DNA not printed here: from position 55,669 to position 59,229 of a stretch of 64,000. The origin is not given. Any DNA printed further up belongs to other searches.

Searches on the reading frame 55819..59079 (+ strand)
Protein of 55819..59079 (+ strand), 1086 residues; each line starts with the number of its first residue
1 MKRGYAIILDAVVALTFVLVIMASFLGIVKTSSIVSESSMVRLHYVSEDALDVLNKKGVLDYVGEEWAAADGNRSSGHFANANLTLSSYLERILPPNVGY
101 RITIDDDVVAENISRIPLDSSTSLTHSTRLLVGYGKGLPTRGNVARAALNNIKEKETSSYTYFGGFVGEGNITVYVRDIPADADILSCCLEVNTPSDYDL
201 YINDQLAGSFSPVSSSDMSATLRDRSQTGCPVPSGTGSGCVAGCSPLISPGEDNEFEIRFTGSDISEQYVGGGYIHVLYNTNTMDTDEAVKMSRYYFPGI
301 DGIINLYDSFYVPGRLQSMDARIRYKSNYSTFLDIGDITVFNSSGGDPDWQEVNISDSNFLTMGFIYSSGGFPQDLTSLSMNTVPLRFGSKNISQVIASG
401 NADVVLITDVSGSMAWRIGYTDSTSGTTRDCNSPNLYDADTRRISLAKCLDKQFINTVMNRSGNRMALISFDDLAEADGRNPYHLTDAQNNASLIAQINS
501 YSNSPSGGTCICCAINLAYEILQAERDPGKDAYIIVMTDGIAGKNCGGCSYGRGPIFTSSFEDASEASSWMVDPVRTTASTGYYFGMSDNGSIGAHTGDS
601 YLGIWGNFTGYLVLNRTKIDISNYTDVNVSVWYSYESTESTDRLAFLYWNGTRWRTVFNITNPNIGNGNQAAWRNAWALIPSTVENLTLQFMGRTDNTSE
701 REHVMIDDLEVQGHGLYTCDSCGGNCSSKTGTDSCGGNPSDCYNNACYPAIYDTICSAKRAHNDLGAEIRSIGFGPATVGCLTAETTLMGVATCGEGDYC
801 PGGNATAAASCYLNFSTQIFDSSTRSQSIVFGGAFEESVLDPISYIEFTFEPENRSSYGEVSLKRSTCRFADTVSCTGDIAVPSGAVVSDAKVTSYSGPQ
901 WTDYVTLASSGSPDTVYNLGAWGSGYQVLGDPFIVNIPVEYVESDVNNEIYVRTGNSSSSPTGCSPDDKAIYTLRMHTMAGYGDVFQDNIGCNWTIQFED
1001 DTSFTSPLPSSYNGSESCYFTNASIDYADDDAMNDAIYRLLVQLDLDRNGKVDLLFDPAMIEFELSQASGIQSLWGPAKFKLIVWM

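Call 91: search_protein_families(library=pfam, proteins=[window:55819-59079:+], max_evalue=0.0001)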
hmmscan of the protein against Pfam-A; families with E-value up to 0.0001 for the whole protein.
window:55819-59079:+ (1086 aa): 3 families
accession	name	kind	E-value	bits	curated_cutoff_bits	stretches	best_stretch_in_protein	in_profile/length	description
PF13519.12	VWA_2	-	5.9e-08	33.7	27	1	404-540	1-106/107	von Willebrand factor type A domain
PF23923.1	DUF7262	-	9.2e-05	23.4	27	0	8-106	9-101/132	Family of unknown function (DUF7262)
PF00092.34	VWA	-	9.9e-05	23.1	23.8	0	452-542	21-115/174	von Willebrand factor type A domain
